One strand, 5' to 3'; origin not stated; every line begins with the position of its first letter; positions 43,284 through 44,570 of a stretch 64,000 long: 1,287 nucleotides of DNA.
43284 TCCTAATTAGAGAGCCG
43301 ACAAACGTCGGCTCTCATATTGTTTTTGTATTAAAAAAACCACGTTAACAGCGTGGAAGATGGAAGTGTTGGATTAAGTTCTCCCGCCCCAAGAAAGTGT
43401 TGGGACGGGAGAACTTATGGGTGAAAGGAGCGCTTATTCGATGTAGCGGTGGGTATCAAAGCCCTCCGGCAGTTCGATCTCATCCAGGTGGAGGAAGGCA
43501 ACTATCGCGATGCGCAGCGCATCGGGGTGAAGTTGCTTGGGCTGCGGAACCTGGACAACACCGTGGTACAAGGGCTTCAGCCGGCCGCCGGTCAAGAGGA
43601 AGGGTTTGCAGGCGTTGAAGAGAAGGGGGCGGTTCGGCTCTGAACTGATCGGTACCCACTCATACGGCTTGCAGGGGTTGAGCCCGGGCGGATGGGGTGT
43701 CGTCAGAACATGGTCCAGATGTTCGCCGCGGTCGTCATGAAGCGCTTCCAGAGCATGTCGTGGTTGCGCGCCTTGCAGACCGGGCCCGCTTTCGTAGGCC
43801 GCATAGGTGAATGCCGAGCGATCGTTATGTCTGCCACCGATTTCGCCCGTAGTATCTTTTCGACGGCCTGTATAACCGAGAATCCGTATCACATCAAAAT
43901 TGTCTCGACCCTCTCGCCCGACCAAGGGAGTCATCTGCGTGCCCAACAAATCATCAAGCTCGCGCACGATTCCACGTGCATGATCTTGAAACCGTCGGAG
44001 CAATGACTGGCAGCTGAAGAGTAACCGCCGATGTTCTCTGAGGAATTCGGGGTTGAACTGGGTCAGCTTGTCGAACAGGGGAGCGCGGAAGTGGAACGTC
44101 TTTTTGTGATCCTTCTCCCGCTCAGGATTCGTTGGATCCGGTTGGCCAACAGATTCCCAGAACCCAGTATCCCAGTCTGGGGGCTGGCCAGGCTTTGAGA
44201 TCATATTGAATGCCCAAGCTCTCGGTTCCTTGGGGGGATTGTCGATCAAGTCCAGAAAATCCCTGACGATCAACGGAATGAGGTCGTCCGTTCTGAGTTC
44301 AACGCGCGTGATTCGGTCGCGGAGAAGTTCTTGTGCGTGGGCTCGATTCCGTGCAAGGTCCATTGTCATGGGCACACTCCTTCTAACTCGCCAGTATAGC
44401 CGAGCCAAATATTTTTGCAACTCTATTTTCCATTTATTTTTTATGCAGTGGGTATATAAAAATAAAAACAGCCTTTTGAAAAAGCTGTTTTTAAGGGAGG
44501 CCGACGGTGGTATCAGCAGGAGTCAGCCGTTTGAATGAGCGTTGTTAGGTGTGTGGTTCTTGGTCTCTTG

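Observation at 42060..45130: Module of Cys-rich secreted paralogs next to a 2OG-Fe(II) oxygenase-like gene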

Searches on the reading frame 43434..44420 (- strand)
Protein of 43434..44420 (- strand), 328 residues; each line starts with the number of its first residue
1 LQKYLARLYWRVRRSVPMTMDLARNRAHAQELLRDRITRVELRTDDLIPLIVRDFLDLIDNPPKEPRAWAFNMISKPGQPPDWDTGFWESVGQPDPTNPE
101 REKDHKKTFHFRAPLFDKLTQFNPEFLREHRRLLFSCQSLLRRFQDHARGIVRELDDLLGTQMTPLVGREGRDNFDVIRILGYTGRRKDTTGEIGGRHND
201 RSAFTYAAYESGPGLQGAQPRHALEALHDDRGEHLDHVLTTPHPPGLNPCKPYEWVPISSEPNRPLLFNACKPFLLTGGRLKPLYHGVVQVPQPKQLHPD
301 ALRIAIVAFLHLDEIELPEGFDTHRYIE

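Call 3: search_protein_families(library=pfam, proteins=[window:43434-44420:-], max_evalue=1)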
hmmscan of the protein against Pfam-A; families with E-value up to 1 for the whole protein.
window:43434-44420:- (328 aa): 0 families

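Call 6: search_solved_structures(query=window:43434-44369:-, max_evalue=10, show_alignments=2)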
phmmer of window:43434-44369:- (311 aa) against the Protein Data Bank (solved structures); distinct sequences matched with E-value up to 10: 4.
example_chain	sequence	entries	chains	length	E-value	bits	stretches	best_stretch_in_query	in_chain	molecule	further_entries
4fhr_B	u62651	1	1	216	0.97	11.9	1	97-139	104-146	Flagellar motor switch protein FliG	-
3ajc_A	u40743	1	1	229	1.1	11.7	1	97-139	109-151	Flagellar motor switch protein fliG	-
1lkv_X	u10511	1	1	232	1.1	11.7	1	97-139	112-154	FLAGELLAR MOTOR SWITCH PROTEIN FLIG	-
9i1w_Lb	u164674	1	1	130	4.3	9.8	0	97-132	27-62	60S ribosomal protein L29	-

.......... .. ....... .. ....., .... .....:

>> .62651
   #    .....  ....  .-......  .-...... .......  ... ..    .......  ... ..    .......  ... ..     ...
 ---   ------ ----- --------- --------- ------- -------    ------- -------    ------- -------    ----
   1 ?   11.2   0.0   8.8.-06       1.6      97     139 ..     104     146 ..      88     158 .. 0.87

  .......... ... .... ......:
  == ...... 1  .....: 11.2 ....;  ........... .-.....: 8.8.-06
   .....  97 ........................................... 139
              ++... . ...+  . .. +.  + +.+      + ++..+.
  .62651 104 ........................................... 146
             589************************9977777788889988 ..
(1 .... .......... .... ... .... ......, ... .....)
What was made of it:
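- Tried and rejected: phmmer of C against PDB sequences gave only noise (FliG, E about 1; call 6).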

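Call 7: search_protein_families(library=ncbifam, proteins=[window:43434-44369:-], max_evalue=1)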
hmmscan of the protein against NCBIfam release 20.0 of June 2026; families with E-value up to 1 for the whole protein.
window:43434-44369:- (311 aa): 0 families

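Call 8: find_homologous_proteins(query=window:43434-44369:-)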
Query window:43434-44369:- (311 aa): 2 proteins with E <= 0.001 among 1894 candidates.
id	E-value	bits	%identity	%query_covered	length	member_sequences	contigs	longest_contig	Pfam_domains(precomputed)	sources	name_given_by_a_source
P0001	4.6e-215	731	100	100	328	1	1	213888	-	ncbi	-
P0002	1.8e-92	328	53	98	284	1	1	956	-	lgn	-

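Call 14: find_encoding_contigs(protein=P0001, flank=10000, max_places=4)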
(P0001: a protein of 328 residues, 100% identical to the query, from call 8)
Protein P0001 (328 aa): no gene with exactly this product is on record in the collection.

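Call 15: find_encoding_contigs(protein=P0002, flank=5000, max_places=4)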
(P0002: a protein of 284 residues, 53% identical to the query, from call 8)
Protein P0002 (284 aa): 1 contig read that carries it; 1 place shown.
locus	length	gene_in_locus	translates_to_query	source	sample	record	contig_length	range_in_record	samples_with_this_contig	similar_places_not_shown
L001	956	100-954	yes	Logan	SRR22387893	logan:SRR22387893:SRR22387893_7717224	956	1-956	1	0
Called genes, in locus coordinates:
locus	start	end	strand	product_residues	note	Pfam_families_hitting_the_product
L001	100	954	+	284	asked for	?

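Call 17: search_protein_representatives(protein=window:43434-44369:-)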
Query: 311 residues. Proteins with E-value up to 0.001 (for the whole library): 52; up to 1e-10: 15; up to 1e-30: 2. The best 52 are listed.
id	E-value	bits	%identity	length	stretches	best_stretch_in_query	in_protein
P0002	5.8e-93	328.2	60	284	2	7-201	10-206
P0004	1.2e-32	129.9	39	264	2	26-203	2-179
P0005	1.5e-19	86.9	34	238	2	32-203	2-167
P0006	2.2e-18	83.1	32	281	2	27-201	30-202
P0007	6.9e-16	74.9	37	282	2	20-199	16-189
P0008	1.5e-15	73.7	34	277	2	13-202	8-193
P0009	2.0e-14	70.1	34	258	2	27-199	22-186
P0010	4.3e-14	69.0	31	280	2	28-207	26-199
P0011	6.7e-14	68.3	39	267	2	237-300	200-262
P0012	2.1e-13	66.7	33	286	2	9-202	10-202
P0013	3.0e-13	66.2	34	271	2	51-201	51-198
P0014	6.3e-12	61.9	36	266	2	64-201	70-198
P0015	6.7e-12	61.7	33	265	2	13-200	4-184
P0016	9.0e-12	61.3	30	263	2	14-204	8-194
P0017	8.9e-11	58.1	31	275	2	19-199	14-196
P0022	7.0e-10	55.1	32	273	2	21-202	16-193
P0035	4.9e-06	42.5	29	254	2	12-207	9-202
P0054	9.5e-04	35.0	31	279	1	64-201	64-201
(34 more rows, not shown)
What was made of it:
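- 52 family members were found by exhaustive HMMER (call 17).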

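Call 19: search_protein_families(library=pfam, alignment_id=A3, max_evalue=0.01)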
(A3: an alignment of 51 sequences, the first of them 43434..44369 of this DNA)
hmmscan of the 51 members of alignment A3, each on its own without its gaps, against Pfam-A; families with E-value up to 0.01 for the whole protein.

A. member 1, window:43434-44369:- (311 aa): 0 families

B. families by the number of members that match (of 51 scanned): 2 families
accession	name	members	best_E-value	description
PF03171.26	2OG-FeII_Oxy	38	1.6e-11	2OG-Fe(II) oxygenase superfamily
PF08439.15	Peptidase_M3_N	1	0.0038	Oligopeptidase F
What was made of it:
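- On 2OG-Fe(II) oxygenase superfamily (PF03171 / DSBH): Membership is transitive only: 38 of 51 homologs hit PF03171 at E<=0.01, best 1.6e-11 (call 19).
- On Protein hydroxylases (AspH PF05118, P4H PF13640, JmjC): No Pfam hit for the protein or any family member other than PF03171 and one stray hit (calls 3, 19).
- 38 of 51 hit PF03171 (call 19).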

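Call 20: search_solved_structures(query=A3, max_evalue=1, show_alignments=2)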
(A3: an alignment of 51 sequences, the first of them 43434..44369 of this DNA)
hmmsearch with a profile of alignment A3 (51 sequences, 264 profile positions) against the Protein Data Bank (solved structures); distinct sequences matched with E-value up to 1: 81 (the best 60 are shown).
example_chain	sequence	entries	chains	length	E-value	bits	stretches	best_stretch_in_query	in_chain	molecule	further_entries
3oox_A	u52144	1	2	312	5.5e-22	81.9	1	23-257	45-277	putative 2OG-Fe(II) oxygenase family protein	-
3on7_A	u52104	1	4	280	5.3e-20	75.4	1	7-254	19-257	Oxidoreductase, iron/ascorbate family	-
5c3o_A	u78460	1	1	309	1.8e-16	63.8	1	110-258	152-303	Thymine dioxygenase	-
5c3p_A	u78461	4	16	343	4.6e-16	62.5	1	110-254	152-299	Thymine dioxygenase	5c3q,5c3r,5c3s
6ku3_A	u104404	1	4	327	1.2e-10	44.7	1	120-252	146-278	Gibberellin 2-beta-dioxygenase 3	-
7v54_A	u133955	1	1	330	3.5e-10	43.2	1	144-253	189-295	AdaV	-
7v52_A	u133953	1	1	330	5.9e-10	42.5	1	144-253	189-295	AdaV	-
7w5s_A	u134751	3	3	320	7.5e-10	42.1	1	144-253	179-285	nonheme iron and alpha-ketoglutarate dependent halogenase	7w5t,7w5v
7v57_A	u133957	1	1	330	8e-10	42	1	144-253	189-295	AdaV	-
7v56_A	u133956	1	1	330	1.1e-09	41.6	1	144-253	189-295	AdaV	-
7fh5_A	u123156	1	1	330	1.5e-09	41.1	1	144-253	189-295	AdaV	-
9ovh_A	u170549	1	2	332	2.2e-09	40.5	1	105-253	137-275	2-oxoglutarate-dependent ethylene/succinate-forming enzyme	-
1w28_A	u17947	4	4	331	3.2e-09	40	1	165-253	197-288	DEACETOXYCEPHALOSPORIN C SYNTHASE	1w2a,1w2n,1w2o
6lsv_A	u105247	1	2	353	1.1e-08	38.2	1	135-254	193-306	Probable 2-oxoglutarate-dependent dioxygenase At5g05600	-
9ig3_A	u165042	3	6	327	1.1e-08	38.2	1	118-253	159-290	2-oxoglutarate-dependent dioxygenase traH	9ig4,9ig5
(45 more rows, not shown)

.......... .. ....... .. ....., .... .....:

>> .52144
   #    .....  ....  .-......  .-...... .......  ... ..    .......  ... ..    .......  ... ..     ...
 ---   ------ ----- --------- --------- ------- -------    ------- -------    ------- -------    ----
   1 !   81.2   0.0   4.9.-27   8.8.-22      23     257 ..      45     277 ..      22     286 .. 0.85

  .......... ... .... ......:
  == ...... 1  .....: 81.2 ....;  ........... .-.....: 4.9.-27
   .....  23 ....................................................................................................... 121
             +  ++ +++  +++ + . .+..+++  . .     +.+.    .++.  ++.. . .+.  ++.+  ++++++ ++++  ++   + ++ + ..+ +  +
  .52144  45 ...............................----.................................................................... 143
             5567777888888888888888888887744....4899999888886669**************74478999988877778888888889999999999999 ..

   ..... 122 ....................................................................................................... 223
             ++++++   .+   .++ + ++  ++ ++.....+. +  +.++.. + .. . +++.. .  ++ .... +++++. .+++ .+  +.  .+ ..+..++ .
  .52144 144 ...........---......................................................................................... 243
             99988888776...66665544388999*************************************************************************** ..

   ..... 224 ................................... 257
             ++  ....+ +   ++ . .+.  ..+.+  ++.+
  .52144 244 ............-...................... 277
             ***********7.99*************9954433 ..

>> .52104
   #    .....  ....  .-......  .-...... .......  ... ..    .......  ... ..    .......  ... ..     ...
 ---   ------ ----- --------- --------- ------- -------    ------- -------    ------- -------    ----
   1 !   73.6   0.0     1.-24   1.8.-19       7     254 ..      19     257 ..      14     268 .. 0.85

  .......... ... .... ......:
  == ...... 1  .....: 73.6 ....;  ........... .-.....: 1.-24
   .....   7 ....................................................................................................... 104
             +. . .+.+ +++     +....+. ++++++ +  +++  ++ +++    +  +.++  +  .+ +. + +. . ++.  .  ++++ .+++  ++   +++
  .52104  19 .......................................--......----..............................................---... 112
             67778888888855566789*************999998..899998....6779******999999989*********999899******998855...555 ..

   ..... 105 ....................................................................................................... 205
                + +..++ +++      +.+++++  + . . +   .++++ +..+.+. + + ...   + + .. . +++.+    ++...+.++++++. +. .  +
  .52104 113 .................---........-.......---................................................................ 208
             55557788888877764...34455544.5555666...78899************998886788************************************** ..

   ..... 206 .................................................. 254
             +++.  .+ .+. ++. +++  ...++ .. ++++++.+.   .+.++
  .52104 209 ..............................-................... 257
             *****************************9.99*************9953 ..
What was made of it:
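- On 2OG-Fe(II) oxygenase superfamily (PF03171 / DSBH): They align with the HxD and H of 3oox and 3on7 (call 20).
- The family profile against PDB gives 3oox 5.5e-22, 3on7 5.3e-20 and thymine dioxygenase 1.8e-16, with HxD, H and RxS aligned (call 20). The family profile hits thymine dioxygenase at 1.8e-16 and the nucleotide halogenase AdaV at 3.5e-10 (call 20).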

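Call 27: find_related_loci(query=A1, collection=genome_contigs, flank=10000)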
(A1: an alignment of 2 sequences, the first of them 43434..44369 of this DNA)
Query A1 (311 aa) in genome_contigs; peptide patterns used: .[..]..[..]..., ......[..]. (x = any residue, [..] = any of these).
73 stretches matched a pattern, but none encodes a relative of the query by tblastn (E <= 1e-3).

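Call 28: find_encoding_contigs(protein=P0004, flank=8000, max_places=3)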
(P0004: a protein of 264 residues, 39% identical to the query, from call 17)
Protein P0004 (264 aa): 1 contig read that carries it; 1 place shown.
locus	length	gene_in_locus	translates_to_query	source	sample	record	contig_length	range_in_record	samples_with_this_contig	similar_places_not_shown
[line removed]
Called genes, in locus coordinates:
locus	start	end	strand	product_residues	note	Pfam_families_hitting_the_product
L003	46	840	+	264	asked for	-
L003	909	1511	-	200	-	PF02565:RecO_C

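Call 30: find_encoding_contigs(protein=P0005, flank=8000, max_places=3)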
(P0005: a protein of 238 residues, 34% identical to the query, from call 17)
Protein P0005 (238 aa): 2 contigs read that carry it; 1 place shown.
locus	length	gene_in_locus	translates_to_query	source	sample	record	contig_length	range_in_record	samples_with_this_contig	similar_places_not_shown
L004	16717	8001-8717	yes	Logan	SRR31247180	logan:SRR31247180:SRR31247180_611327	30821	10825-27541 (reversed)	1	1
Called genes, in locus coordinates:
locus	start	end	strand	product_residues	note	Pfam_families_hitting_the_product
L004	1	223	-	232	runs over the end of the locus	PF02616:SMC_ScpA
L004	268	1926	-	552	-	PF13231:PMT_2 (weak)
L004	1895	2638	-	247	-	PF00535:Glycos_transf_2, PF10111:Glyco_tranf_2_2 (weak)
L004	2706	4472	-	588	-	PF01336:tRNA_anti-codon, PF00152:tRNA-synt_2, PF02938:GAD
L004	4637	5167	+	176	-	-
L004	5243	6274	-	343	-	PF17125:Methyltr_RsmF_N, PF01189:Methyltr_RsmB-F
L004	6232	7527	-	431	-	PF01336:tRNA_anti-codon, PF00152:tRNA-synt_2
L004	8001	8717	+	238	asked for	PF03171:2OG-FeII_Oxy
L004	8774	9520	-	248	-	PF11967:RecO_N, PF02565:RecO_C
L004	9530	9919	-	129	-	PF03652:RuvX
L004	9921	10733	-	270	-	PF00557:Peptidase_M24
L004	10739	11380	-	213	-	PF00406:ADK, PF13207:AAA_17, PF13238:AAA_18 (weak), PF13671:AAA_33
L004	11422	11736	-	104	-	-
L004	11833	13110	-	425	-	PF00344:SecY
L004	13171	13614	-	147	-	PF00828:Ribosomal_L27A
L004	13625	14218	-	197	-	PF00333:Ribosomal_S5, PF03719:Ribosomal_S5_C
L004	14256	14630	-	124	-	PF00861:Ribosomal_L18p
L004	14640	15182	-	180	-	PF00347:Ribosomal_L6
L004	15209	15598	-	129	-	PF00410:Ribosomal_S8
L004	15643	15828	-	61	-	PF00253:Ribosomal_S14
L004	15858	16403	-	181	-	PF00281:Ribosomal_L5, PF00673:Ribosomal_L5_C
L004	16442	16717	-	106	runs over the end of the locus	PF00467:KOW (weak), PF17136:ribosomal_L24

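Call 31: find_encoding_contigs(protein=P0006, flank=8000, max_places=3)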
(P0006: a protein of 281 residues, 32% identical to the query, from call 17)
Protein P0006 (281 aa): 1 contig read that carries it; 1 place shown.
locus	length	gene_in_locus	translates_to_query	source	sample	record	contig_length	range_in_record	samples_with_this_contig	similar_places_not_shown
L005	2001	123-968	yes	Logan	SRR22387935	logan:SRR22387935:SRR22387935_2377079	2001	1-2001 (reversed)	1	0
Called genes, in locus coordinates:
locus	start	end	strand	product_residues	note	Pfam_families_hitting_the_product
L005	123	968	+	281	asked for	PF03171:2OG-FeII_Oxy (faint)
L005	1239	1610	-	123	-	-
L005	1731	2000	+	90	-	?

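Call 32: find_encoding_contigs(protein=P0007, flank=8000, max_places=3)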
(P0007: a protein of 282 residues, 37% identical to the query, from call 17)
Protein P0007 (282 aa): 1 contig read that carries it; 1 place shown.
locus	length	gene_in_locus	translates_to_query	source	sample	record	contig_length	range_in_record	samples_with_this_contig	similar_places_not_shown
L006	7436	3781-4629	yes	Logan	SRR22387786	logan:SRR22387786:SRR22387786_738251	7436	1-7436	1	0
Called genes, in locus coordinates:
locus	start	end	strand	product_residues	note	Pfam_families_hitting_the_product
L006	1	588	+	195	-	?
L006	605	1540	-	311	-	PF17125:Methyltr_RsmF_N, PF22458:RsmF-B_ferredox, PF01189:Methyltr_RsmB-F, PF13847:Methyltransf_31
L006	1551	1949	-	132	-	-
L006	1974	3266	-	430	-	PF01336:tRNA_anti-codon, PF00152:tRNA-synt_2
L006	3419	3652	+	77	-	-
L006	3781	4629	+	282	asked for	-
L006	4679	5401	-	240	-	PF11967:RecO_N, PF02565:RecO_C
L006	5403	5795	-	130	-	PF03652:RuvX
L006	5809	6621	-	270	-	PF00557:Peptidase_M24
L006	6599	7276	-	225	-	PF00406:ADK, PF06414:Zeta_toxin (weak), PF13207:AAA_17, PF13238:AAA_18, PF13671:AAA_33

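Call 36: predict_structure(alignment_id=A3)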
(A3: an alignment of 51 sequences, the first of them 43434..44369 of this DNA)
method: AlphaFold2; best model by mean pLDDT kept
length: 311 residues; sequences in the alignment: 51
mean_pLDDT: 89.5   pTM: 0.88
mean pLDDT of the five models: 89.5, 89.4, 89.1, 88.8, 88.8
residues with pLDDT >= 90: 231; 70-90: 44; 50-70: 27; < 50: 9
segments of 3 or more residues with pLDDT < 50: 225-228, 230-232
pLDDT, mean of each block of 10 residues (from residue 1): 90 97 98 98 95 72 84 92 93 95 96 98 97 98 96 73 97 93 97 97 79 67 50 74 97 96 95 95 97 93 78 48
secondary structure, 60 per line:
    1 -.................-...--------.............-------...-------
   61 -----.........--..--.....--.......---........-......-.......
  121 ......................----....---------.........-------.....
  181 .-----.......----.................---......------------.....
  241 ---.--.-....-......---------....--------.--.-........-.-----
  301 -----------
elements in order: H2-18 E20-22 H31-43 E51-53 E66-74 E81-85 E88-94 H98-105 H107-112 H114-142 E160-168 E176-181 E187-193 E198-203 H204-214 H218-223 E236-240 E249-252 H254-259 E269-272 E286-293
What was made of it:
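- On 2OG-Fe(II) oxygenase superfamily (PF03171 / DSBH): The AF2 model has pLDDT 89.5 and pTM 0.88 (call 36).
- The AF2 model has pLDDT 89.5 (call 36).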

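Call 40: fold_search(model_id=the predicted structure, library=pdb)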
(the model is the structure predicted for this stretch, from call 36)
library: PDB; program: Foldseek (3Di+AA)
matches with E <= 10: 925; with E <= 0.001: 214
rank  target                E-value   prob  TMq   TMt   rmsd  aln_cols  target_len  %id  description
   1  6cf3                  4.0e-10  1.00  0.57  0.53   8.8       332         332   14  Ethylene forming enzyme Y306A variant in complex with manganese and 2-oxoglutarate (released 2019-02-13)
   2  5lun_C                6.9e-10  1.00  0.58  0.54   9.4       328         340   14  Ethylene Forming Enzyme from Pseudomonas syringae pv. phaseolicola - P1 ultra-high resolution crystal form in complex  (released 2017-04-19)
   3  5v2z                  7.8e-10  1.00  0.58  0.52   8.4       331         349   14  Ethylene forming enzyme in complex with manganese, 2-oxoadipic acid and L-arginine (released 2017-08-16)
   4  5lun_A                7.8e-10  1.00  0.57  0.52   9.2       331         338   13  Ethylene Forming Enzyme from Pseudomonas syringae pv. phaseolicola - P1 ultra-high resolution crystal form in complex  (released 2017-04-19)
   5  3on7_B                9.4e-10  1.00  0.56  0.61   6.6       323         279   13  Crystal structure of a Putative oxygenase (SO_2589) from Shewanella oneidensis at 2.20 A resolution (released 2010-09-15)
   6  9scf                  1.0e-09  1.00  0.59  0.55   8.9       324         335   14  Fe(II)-2-oxoglutarate-dependent Pseudomonas savastanoi pv phaseolicola 1449B in complex with 2-oxoglutarate (released 2026-03-18)
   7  5vka                  1.0e-09  1.00  0.59  0.53   8.4       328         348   15  Ethylene forming enzyme in complex with manganese, 2-oxoglutarate and N-omega-hydroxy-L-arginine (released 2017-08-16)
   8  5lsq                  1.1e-09  1.00  0.58  0.53   8.8       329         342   14  Ethylene Forming Enzyme from Pseudomonas syringae pv. phaseolicola - I222 crystal form (released 2017-04-19)
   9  5lun_D                1.1e-09  1.00  0.58  0.53   9.6       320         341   14  Ethylene Forming Enzyme from Pseudomonas syringae pv. phaseolicola - P1 ultra-high resolution crystal form in complex  (released 2017-04-19)
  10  7w5s                  1.2e-09  1.00  0.62  0.64   5.8       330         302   14  A nonheme iron- and alpha-ketoglutarate- dependent halogenase that catalyzes nucleotide substrates (released 2022-04-13)
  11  5vkb                  1.4e-09  1.00  0.58  0.52   8.7       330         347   14  Ethylene forming enzyme in complex with manganese, 2-oxoglutarate and argininamide (released 2017-08-16)
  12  3on7_C                1.4e-09  1.00  0.57  0.65   5.3       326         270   14  Crystal structure of a Putative oxygenase (SO_2589) from Shewanella oneidensis at 2.20 A resolution (released 2010-09-15)
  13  3on7_A                1.6e-09  1.00  0.56  0.63   6.3       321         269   13  Crystal structure of a Putative oxygenase (SO_2589) from Shewanella oneidensis at 2.20 A resolution (released 2010-09-15)
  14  3on7_D                1.8e-09  1.00  0.54  0.61   6.5       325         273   12  Crystal structure of a Putative oxygenase (SO_2589) from Shewanella oneidensis at 2.20 A resolution (released 2010-09-15)
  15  5v2x_A                2.6e-09  1.00  0.58  0.53   8.9       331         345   14  Ethylene forming enzyme in complex with manganese and 2-oxoglutarate (released 2017-08-16)
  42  3oox_A                1.9e-08  1.00  0.56  0.57   8.4       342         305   14  Crystal structure of a putative 2OG-Fe(II) oxygenase family protein (CC_0200) from CAULOBACTER CRESCENTUS at 1.44 A re (released 2010-12-01)
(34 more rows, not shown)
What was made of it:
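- On 2OG-Fe(II) oxygenase superfamily (PF03171 / DSBH): Foldseek against PDB gives 214 hits at E<=1e-3; the top 50 listed are all 2OG oxygenases, with probability 1.00 and TM 0.5-0.65 (call 40).
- On Protein hydroxylases (AspH PF05118, P4H PF13640, JmjC): Structural neighbours are EFE, DAOCS, IPNS, T7H, AdaV and gibberellin oxidases (call 40).
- Closest known: IPNS/DAOCS/ACCO-like 2OG-Fe. Same: The double-stranded beta-helix fold with an N-terminal alpha/beta region, the HxD...H triad, and the Arg of the RxS motif (calls 20, 36, 40).
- Foldseek top hits are EFE, 3on7, AdaV, DAOCS, T7H and IPNS at about 1e-8 to 1e-10 (call 40).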
